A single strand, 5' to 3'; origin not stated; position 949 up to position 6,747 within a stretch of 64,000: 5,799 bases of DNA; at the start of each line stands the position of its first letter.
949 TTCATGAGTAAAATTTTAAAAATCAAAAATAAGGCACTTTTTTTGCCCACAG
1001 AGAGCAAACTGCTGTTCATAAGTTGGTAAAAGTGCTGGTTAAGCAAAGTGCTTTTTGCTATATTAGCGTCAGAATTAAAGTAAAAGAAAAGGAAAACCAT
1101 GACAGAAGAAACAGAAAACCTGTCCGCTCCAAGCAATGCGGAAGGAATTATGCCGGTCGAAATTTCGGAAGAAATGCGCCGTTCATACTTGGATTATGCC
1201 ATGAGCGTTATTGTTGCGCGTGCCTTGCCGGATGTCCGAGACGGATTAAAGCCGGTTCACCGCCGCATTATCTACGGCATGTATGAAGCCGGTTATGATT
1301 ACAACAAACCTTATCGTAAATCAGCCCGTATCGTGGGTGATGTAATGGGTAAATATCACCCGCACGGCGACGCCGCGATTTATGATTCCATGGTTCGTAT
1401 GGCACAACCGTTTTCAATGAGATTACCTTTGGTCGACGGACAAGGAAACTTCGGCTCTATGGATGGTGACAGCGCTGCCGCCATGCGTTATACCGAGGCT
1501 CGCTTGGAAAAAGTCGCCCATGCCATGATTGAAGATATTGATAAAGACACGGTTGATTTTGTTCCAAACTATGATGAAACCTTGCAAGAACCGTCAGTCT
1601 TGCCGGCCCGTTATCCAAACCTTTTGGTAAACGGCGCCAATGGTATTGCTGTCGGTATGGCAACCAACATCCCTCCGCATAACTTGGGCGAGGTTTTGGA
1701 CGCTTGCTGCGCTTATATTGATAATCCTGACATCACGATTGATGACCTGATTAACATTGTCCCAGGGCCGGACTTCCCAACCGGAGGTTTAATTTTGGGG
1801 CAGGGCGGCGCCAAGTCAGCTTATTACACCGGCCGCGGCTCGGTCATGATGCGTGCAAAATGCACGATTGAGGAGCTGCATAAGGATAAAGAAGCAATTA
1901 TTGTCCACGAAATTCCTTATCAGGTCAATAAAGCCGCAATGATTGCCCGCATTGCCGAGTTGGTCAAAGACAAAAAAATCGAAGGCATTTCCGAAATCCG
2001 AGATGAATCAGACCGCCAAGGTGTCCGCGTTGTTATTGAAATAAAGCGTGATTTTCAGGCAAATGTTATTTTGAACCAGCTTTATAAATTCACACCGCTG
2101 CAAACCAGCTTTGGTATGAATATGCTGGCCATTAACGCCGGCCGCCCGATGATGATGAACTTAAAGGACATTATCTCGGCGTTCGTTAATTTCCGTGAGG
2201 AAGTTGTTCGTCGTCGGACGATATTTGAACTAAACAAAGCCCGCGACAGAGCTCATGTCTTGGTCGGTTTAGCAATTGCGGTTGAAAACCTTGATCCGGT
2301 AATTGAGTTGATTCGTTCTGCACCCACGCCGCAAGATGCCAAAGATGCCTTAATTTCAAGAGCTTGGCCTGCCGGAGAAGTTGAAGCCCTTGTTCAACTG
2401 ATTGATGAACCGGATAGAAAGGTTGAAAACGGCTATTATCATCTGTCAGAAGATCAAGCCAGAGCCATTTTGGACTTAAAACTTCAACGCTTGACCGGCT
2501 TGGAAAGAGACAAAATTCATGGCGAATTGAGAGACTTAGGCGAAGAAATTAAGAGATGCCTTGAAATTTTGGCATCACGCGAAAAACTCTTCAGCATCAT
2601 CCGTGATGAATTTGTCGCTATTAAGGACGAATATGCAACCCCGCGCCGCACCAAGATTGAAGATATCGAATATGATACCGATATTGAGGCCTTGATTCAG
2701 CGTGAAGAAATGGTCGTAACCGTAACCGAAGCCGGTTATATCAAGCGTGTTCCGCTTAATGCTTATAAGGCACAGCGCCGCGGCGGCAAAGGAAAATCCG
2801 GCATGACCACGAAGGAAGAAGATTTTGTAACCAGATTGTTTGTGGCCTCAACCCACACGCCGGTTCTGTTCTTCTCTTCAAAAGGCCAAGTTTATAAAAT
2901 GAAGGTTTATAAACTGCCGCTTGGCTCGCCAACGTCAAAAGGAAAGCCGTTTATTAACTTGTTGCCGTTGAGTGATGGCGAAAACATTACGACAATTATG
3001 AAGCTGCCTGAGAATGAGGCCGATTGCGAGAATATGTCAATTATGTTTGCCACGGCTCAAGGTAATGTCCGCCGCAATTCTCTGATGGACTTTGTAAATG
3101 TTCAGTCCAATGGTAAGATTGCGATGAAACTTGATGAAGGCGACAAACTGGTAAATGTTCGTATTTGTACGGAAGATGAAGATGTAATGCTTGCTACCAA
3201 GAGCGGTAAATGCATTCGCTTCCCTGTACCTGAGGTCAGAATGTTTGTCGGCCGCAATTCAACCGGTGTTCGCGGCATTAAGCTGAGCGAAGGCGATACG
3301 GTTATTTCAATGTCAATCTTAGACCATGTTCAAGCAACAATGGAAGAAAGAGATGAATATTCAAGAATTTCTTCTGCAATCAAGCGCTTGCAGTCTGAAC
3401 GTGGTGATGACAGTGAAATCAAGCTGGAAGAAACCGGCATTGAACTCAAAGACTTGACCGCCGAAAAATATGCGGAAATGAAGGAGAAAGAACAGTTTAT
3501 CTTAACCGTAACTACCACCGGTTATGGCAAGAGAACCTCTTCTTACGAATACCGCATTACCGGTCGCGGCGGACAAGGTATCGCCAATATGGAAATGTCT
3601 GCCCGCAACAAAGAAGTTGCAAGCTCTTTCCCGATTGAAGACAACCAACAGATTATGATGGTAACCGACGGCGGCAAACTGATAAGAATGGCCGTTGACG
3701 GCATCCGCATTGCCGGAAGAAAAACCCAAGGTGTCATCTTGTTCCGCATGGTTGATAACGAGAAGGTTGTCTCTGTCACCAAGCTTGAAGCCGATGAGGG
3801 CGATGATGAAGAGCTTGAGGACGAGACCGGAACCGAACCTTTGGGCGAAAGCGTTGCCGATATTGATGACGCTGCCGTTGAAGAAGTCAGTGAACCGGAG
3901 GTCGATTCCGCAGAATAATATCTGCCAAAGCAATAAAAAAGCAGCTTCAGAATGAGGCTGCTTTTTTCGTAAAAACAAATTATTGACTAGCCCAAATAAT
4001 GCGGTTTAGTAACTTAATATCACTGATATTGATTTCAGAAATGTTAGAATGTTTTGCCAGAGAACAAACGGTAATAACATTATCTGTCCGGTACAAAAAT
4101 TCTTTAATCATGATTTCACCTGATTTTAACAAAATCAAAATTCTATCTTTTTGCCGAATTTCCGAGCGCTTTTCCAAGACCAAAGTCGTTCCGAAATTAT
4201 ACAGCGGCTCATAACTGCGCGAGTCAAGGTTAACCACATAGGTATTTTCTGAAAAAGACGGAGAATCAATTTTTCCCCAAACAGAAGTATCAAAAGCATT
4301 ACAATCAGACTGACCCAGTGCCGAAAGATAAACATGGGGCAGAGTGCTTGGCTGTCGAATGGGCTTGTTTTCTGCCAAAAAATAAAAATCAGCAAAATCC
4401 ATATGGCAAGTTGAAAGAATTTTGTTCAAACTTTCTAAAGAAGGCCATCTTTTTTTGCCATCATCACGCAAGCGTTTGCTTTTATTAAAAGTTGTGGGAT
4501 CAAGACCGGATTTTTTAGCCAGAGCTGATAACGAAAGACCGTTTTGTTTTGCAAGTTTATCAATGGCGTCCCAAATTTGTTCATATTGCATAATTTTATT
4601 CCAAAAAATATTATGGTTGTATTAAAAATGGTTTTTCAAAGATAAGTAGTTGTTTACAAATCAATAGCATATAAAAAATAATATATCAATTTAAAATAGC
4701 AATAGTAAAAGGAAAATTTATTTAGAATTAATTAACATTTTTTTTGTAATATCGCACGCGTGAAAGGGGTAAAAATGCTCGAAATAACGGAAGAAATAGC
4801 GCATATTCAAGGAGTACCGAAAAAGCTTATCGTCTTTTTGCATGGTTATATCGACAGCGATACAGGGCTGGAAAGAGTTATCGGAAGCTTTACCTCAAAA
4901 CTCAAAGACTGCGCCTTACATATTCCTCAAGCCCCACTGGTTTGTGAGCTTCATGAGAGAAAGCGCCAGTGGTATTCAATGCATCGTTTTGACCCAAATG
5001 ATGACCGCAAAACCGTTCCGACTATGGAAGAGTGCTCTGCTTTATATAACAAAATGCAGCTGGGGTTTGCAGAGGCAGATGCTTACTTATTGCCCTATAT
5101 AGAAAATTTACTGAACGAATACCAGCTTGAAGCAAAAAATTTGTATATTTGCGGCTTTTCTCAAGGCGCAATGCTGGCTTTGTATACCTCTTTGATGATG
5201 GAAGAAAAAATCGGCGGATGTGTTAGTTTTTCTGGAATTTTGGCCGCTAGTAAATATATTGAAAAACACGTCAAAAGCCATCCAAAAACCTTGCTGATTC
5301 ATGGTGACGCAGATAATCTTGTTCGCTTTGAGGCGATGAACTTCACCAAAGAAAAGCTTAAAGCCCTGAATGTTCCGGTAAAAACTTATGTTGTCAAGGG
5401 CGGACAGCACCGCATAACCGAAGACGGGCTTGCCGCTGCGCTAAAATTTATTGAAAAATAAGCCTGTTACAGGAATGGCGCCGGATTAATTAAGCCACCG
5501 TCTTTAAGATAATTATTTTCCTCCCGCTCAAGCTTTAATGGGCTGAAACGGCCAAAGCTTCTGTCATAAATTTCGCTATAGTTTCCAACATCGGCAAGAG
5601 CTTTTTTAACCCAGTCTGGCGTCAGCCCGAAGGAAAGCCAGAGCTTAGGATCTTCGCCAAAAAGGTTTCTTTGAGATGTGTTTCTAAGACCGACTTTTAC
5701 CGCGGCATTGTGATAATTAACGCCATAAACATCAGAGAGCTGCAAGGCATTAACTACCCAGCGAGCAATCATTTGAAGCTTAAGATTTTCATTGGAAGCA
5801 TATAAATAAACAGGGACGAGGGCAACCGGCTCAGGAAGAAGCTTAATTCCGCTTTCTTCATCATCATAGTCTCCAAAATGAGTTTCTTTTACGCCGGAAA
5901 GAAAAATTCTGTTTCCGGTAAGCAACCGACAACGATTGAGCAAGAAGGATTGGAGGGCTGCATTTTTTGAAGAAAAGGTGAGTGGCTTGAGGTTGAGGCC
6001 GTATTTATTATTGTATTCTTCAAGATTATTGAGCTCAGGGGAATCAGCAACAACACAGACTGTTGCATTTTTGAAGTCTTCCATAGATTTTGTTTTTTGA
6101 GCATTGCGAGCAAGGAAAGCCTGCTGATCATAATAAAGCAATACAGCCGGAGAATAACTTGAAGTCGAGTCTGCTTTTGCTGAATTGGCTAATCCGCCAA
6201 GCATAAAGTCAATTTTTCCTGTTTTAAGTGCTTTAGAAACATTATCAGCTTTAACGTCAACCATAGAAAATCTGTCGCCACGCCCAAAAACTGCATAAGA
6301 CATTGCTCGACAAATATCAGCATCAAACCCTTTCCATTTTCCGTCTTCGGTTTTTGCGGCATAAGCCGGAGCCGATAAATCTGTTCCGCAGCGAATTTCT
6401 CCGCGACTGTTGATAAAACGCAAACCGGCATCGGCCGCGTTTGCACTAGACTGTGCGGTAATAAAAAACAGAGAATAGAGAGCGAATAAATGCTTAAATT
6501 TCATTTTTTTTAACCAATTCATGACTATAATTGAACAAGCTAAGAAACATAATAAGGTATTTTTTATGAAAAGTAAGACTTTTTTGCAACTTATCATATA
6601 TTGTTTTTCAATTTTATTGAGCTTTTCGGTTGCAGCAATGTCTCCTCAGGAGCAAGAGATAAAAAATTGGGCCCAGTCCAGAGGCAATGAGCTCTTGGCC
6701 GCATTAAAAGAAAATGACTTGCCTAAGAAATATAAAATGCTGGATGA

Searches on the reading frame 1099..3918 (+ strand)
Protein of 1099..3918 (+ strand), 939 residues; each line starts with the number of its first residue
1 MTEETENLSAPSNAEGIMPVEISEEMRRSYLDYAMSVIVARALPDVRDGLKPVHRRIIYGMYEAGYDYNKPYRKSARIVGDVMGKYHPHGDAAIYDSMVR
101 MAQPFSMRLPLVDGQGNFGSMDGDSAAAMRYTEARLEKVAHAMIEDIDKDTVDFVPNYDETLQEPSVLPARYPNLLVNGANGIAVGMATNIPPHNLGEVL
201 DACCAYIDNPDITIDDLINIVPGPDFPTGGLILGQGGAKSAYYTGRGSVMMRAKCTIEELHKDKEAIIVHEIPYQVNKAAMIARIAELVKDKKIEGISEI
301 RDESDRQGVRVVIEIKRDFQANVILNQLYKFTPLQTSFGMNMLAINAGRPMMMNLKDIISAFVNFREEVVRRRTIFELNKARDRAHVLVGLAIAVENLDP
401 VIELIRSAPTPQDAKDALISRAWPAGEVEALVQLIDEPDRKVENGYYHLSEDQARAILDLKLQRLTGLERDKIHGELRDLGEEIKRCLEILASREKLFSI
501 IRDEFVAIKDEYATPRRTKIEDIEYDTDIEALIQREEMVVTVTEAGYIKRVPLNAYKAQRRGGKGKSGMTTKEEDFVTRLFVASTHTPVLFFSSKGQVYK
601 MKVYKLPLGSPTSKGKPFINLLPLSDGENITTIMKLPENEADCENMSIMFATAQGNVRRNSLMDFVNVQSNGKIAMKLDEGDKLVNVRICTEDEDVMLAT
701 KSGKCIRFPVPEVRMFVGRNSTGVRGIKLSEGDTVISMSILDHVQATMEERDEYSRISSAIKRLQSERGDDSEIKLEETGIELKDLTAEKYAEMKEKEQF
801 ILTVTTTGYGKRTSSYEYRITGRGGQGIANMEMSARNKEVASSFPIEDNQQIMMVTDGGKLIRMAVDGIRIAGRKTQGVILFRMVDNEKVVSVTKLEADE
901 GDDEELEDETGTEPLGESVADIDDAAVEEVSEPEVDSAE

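Call 80: search_protein_families(library=pfam, proteins=[window:1099-3918:+], max_evalue=1e-8)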
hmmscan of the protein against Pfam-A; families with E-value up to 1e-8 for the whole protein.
window:1099-3918:+ (939 aa): 2 families
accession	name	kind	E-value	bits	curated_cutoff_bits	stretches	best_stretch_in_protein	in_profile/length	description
PF00521.26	DNA_topoisoIV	-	1.5e-163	545.1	31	1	41-505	1-431/432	DNA gyrase/topoisomerase IV, subunit A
PF03989.18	DNA_gyraseA_C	-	1.5e-66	220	27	3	538-583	2-47/48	DNA gyrase C-terminal domain, beta-propeller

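Call 91: find_homologous_proteins(query=window:1099-3918:+, max_evalue=1e-100)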
Query window:1099-3918:+ (939 aa): 8000 proteins with E <= 1e-100 among 8000 candidates; the best 120 are listed.
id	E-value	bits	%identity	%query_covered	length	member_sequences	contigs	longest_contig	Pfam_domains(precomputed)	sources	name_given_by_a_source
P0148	0.0e+0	2079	100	100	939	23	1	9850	PF00521.27,PF03989.19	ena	-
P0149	0.0e+0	2043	98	100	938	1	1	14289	PF00521.27,PF03989.19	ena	-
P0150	0.0e+0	1930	93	98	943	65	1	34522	PF00521.27,PF03989.19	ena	-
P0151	0.0e+0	1880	89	100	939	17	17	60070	PF00521.27,PF03989.19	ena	-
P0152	0.0e+0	1868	89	100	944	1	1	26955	PF00521.27,PF03989.19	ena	-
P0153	0.0e+0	1867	89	100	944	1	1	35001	PF00521.27,PF03989.19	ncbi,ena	-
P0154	0.0e+0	1864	89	100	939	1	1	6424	PF00521.27,PF03989.19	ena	-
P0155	0.0e+0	1864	89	100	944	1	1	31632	PF00521.27,PF03989.19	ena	-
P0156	0.0e+0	1861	88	100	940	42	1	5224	PF00521.27,PF03989.19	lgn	-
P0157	0.0e+0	1860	88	100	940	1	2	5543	PF00521.27,PF03989.19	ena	-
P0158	0.0e+0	1860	88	100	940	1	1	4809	PF00521.27,PF03989.19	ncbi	-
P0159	0.0e+0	1859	88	100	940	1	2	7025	PF00521.27,PF03989.19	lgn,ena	-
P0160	0.0e+0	1858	88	100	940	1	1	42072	PF00521.27,PF03989.19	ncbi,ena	-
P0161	0.0e+0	1857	88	100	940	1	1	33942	PF00521.27,PF03989.19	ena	-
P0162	0.0e+0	1857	88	100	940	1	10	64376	PF00521.27,PF03989.19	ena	-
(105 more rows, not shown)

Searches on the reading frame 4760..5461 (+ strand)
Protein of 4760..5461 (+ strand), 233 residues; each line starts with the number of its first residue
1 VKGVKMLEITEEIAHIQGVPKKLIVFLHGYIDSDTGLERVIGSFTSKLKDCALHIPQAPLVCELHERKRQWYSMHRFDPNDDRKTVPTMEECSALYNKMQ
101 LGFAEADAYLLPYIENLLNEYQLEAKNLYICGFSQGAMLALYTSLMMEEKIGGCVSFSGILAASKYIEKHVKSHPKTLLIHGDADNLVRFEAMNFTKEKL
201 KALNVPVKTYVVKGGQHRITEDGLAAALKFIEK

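Call 80: search_protein_families(library=pfam, proteins=[window:4760-5461:+], max_evalue=1e-8)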
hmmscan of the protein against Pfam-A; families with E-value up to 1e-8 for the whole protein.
window:4760-5461:+ (233 aa): 2 families
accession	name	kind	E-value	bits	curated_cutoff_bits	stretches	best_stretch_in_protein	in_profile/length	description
PF02230.22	Abhydrolase_2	-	7e-30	104.9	23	1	12-233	5-215/217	Phospholipase/Carboxylesterase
PF03959.19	FSH1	-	2.5e-11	44.1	21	1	21-192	4-178/211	Serine hydrolase (FSH1)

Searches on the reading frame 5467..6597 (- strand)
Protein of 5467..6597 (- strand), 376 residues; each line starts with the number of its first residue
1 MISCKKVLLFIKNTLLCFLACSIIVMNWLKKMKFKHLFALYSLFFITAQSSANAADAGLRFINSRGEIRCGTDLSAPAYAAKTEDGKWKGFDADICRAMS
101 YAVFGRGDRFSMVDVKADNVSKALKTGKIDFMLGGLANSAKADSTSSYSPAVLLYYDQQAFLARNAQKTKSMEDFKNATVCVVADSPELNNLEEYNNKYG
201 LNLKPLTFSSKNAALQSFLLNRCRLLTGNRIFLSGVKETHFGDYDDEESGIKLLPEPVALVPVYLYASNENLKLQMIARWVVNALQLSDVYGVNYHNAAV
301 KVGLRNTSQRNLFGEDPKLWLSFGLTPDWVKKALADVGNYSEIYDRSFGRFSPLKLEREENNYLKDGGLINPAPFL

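Call 80: search_protein_families(library=pfam, proteins=[window:5467-6597:-], max_evalue=1e-8)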
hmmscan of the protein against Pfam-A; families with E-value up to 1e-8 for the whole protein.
window:5467-6597:- (376 aa): 1 family
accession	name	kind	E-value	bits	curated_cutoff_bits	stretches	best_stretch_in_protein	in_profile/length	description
PF00497.25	SBP_bac_3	-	3.6e-11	43.4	26.4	1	68-199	1-129/132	Bacterial extracellular solute-binding proteins, family 3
